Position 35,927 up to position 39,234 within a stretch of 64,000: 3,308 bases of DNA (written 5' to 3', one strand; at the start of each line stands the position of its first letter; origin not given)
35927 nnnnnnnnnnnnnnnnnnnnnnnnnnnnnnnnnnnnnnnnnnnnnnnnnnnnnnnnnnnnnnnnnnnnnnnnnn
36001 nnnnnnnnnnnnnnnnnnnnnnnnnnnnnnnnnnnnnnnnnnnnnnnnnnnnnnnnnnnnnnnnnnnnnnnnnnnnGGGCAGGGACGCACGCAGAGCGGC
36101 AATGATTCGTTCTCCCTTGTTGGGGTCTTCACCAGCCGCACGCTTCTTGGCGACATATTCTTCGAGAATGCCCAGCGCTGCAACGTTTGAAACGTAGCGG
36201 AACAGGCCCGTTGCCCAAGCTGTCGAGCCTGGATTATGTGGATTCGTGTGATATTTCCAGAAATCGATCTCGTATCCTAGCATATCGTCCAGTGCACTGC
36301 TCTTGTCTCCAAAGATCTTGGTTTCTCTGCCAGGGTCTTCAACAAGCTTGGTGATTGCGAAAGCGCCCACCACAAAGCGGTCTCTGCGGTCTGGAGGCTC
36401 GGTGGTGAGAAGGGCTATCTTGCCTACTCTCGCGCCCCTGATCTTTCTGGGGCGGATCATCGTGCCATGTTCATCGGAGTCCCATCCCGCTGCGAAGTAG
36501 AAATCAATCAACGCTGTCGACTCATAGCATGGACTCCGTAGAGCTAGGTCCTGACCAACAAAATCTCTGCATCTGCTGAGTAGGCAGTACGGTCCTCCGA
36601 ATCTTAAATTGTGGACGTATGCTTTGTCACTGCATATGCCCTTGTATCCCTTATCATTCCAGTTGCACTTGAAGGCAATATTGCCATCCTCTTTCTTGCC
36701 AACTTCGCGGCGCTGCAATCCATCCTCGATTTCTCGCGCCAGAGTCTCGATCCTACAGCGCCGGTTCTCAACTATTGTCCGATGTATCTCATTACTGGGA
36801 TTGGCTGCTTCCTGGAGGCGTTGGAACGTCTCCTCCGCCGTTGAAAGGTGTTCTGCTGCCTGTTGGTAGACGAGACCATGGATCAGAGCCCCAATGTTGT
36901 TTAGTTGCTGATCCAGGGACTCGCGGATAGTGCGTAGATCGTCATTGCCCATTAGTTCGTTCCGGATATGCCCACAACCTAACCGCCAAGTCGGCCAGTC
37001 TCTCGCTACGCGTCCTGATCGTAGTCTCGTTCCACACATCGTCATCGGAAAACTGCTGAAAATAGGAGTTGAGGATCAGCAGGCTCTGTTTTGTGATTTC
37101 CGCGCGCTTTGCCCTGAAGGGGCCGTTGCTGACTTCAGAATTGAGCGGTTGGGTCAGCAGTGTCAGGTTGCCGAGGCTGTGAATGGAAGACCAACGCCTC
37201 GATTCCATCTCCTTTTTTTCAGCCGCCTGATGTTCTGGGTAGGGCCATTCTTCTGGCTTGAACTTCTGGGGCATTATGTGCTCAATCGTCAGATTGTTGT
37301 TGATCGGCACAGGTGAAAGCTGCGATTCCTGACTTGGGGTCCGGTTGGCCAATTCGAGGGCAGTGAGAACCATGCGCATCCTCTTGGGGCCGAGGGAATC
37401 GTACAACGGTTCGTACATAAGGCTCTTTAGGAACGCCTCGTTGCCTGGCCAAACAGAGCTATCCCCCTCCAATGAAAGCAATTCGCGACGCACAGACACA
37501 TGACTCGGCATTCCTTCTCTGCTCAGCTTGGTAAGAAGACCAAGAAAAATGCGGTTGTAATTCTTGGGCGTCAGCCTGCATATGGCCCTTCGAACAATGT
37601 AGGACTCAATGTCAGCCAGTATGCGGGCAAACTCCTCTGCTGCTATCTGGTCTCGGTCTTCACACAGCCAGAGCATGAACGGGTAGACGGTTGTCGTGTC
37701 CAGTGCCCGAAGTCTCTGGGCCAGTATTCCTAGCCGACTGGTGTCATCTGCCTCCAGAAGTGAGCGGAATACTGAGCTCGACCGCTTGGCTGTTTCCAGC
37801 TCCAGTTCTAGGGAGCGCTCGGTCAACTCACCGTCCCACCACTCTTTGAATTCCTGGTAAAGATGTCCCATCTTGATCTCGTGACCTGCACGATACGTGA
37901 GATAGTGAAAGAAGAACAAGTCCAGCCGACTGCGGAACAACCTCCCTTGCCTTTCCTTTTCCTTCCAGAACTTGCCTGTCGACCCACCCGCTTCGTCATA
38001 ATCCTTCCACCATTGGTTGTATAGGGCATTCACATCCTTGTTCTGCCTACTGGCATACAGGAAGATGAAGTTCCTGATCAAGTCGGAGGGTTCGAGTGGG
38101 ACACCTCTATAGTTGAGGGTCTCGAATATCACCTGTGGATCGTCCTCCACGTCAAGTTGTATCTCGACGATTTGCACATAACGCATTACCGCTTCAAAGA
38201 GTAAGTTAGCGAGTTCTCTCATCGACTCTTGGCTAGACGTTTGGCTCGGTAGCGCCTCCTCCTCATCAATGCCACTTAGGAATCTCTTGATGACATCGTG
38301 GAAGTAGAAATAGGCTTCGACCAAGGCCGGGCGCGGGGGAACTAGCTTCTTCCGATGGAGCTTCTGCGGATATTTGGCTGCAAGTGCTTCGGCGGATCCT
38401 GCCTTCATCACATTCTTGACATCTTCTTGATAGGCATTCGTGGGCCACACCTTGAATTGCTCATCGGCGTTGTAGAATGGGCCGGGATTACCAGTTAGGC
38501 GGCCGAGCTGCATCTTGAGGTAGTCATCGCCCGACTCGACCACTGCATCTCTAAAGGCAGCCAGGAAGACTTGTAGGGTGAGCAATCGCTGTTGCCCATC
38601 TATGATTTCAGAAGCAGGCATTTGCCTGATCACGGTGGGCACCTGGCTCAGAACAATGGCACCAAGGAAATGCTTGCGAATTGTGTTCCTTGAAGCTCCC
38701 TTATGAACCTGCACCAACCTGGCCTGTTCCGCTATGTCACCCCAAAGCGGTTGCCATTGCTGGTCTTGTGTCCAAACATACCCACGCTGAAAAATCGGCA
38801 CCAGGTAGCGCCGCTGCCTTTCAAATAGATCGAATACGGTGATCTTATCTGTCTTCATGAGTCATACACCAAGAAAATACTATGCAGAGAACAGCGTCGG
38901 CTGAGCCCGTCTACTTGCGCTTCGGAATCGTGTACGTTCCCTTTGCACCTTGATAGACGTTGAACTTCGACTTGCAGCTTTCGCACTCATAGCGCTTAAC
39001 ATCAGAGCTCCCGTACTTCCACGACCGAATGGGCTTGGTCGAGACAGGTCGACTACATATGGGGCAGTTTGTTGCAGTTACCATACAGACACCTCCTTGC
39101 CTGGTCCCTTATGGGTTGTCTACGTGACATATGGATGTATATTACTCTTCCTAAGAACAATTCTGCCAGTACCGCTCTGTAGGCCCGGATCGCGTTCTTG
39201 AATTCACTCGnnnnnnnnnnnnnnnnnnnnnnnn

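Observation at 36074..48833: Seven-gene minus-strand defense operon: DUF499 (BrxC-like)-DUF3780-DUF1156 MTase-PLD::SNF2 helicase-Zn ribbon-GmrSD-unknown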

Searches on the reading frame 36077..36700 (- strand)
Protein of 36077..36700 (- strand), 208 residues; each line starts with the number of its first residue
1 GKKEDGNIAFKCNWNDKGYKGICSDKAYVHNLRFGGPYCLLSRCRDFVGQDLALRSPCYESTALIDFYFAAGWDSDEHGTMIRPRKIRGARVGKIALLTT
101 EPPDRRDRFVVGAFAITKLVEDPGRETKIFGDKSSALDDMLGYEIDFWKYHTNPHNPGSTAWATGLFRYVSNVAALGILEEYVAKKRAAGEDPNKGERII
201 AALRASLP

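Call 58: predict_structure(alignment_id=A2)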
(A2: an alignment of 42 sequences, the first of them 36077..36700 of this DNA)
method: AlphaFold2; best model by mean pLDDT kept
length: 208 residues; sequences in the alignment: 42
mean_pLDDT: 78.4   pTM: 0.78
mean pLDDT of the five models: 78.4, 76.0, 75.5, 75.4, 73.7
residues with pLDDT >= 90: 78; 70-90: 74; 50-70: 31; < 50: 25
segments of 3 or more residues with pLDDT < 50: 35-57
pLDDT, mean of each block of 10 residues (from residue 1): 84 62 58 48 40 47 75 76 85 92 83 93 85 89 93 81 78 96 98 96 89
secondary structure, 60 per line:
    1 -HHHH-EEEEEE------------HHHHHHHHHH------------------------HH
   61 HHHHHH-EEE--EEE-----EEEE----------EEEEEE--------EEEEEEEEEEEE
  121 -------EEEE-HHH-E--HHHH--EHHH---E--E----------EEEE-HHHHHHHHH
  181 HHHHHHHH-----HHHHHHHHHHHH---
elements in order: H2-5 E7-12 H25-34 H59-66 E68-70 E73-75 E81-84 E95-100 E109-120 E128-131 H140-143 E167-170 H172-188 H194-205

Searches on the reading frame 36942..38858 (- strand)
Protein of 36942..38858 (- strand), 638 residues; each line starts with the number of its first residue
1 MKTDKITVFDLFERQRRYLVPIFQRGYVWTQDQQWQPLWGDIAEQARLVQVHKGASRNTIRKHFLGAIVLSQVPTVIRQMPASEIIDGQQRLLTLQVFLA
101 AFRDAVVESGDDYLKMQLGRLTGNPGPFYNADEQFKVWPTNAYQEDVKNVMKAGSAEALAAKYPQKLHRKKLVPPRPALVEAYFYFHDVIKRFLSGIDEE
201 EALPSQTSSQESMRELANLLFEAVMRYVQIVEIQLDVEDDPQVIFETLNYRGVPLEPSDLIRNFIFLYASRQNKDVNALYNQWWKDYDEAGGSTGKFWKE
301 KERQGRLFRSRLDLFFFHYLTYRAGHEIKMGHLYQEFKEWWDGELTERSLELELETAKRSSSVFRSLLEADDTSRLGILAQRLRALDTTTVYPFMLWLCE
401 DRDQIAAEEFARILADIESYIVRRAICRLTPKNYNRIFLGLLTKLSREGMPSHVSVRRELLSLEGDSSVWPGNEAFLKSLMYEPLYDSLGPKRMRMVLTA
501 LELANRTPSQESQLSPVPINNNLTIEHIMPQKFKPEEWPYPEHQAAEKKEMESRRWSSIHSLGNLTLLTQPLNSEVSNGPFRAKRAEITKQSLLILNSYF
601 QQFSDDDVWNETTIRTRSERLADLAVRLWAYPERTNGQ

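Call 3: search_protein_families(library=pfam, proteins=[window:36942-38858:-], max_evalue=0.01)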
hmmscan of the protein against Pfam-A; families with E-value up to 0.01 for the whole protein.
window:36942-38858:- (638 aa): 2 families
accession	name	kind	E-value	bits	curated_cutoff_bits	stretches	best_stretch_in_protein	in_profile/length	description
PF03235.19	GmrSD_N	-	1.6e-35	123.5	33.2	1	9-266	2-199/199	GmrSD restriction endonuclease, N-terminal domain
PF07510.16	GmrSD_C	-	1.6e-23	83.5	23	1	470-623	1-137/138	GmrSD restriction endonucleases, C-terminal domain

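Call 4: search_protein_families(library=padloc, proteins=[window:36942-38858:-], max_evalue=0.01)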
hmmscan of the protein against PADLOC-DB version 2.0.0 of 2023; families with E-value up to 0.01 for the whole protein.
window:36942-38858:- (638 aa): 32 families (the best 25 are shown)
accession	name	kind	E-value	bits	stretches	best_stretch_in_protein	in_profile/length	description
PDLC02693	Orf5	-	2e-99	332.1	1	10-629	1-542/543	Orf5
PDLC03655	mREase_IV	-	2.6e-92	308.3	2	1-539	1-519/629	Type IV methyl-directed restriction enzyme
PDLC04155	HEC-06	-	1.4e-60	203.4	1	2-631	6-560/562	-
PDLC04154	HEC-06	-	2.4e-52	176.4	2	205-630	181-565/569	-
PDLC04157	HEC-06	-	9.4e-51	171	2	15-285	20-253/558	-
PDLC02700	Orf5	-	3.4e-47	159.4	1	14-629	8-555/555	Orf5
PDLC02687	Orf5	-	1.5e-42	144.1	2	179-613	161-542/543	Orf5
PDLC02695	Orf5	-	3.5e-37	126.1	2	2-283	4-271/601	Orf5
PDLC02702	Orf5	-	4.2e-31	106.4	2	227-631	166-543/543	Orf5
PDLC02691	Orf5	-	3.6e-27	93.2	3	383-629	360-579/579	Orf5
PDLC02701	Orf5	-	1.9e-25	87.4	3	10-105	12-102/596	Orf5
PDLC02692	Orf5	-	1.7e-20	71.3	1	15-630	5-557/558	Orf5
PDLC02686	Orf5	-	2.5e-17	60.6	2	11-109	13-103/566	Orf5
PDLC02697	Orf5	-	4.6e-17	59.8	2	17-108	7-91/585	Orf5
PDLC02696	Orf5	-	6e-17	59.8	3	518-585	479-546/558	Orf5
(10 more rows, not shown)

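Call 76: search_protein_families(library=ncbifam, proteins=[window:36942-38858:-], max_evalue=0.001)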
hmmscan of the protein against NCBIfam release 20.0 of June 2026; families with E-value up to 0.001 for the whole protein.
window:36942-38858:- (638 aa): 0 families

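Call 81: search_solved_structures(query=window:36942-38858:-, max_evalue=0.001)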
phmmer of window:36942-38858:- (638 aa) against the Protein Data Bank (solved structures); distinct sequences matched with E-value up to 0.001: 1.
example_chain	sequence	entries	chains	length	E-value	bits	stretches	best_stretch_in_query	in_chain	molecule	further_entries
9jfl_B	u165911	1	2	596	8.8e-10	41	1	5-106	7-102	DUF262 domain-containing protein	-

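Call 96: search_protein_families(library=phrogs, proteins=[window:36942-38858:-], max_evalue=0.001)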
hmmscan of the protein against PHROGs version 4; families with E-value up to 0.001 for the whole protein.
window:36942-38858:- (638 aa): 2 families
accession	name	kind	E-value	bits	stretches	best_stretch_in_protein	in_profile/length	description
phrog_21165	-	unknown function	1.7e-35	124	2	209-629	183-566/567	-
phrog_1583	-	unknown function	2.8e-07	30.6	1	15-99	33-101/417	-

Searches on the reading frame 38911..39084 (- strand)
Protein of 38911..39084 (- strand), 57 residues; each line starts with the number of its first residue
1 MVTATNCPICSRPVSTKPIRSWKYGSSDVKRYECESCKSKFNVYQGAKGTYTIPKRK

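Call 3: search_protein_families(library=pfam, proteins=[window:38911-39084:-], max_evalue=0.01)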
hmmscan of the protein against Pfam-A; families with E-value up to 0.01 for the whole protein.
window:38911-39084:- (57 aa): 1 family
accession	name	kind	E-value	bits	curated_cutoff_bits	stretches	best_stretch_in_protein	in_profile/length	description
PF25403.1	zf-C2H2_ZFAND2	-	0.0035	17.8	27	1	3-18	1-16/40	ZFAND2A/B-like C2H2 zinc finger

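Call 4: search_protein_families(library=padloc, proteins=[window:38911-39084:-], max_evalue=0.01)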
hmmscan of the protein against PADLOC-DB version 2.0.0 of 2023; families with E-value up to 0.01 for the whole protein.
window:38911-39084:- (57 aa): 0 families

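Call 30: find_homologous_proteins(query=window:38911-39084:-, max_evalue=0.01)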
Query window:38911-39084:- (57 aa): 1 proteins with E <= 0.01 among 1 candidates.
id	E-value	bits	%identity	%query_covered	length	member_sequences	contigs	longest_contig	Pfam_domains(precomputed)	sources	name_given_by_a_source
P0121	3.1e-10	57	50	93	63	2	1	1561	-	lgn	-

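Call 31: find_encoding_contigs(protein=P0121, flank=5000, max_places=3)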
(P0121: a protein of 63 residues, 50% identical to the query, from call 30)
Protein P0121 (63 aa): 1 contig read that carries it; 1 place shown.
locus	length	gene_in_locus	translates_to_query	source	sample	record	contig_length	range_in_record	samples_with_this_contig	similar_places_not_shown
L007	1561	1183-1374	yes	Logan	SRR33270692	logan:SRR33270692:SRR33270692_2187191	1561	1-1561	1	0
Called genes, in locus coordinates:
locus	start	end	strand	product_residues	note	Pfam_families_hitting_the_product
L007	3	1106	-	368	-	?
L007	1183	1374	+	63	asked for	-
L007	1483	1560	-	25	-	?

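Call 34: search_protein_families(library=pfam, proteins=[L007:3-1106:-], max_evalue=0.05)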
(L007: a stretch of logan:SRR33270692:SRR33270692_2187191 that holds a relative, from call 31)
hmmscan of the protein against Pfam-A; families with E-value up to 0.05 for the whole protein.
L007:3-1106:- (368 aa): 2 families
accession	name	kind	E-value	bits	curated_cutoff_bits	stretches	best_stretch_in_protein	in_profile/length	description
PF01555.25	N6_N4_Mtase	-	1.6e-24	87.5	26.7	1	114-368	1-174/221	DNA methylase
PF10869.13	DUF2666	-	0.044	14.5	23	0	20-72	37-87/135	Domain of unknown function (DUF2666)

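Call 76: search_protein_families(library=ncbifam, proteins=[window:38911-39084:-], max_evalue=0.001)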
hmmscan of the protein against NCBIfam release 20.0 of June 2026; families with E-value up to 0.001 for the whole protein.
window:38911-39084:- (57 aa): 0 families

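Call 96: search_protein_families(library=phrogs, proteins=[window:38911-39084:-], max_evalue=0.001)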
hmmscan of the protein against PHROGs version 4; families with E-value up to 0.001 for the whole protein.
window:38911-39084:- (57 aa): 1 family
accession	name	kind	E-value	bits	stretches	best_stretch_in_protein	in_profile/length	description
phrog_10675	-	unknown function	0.00038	21.6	1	4-46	5-46/98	-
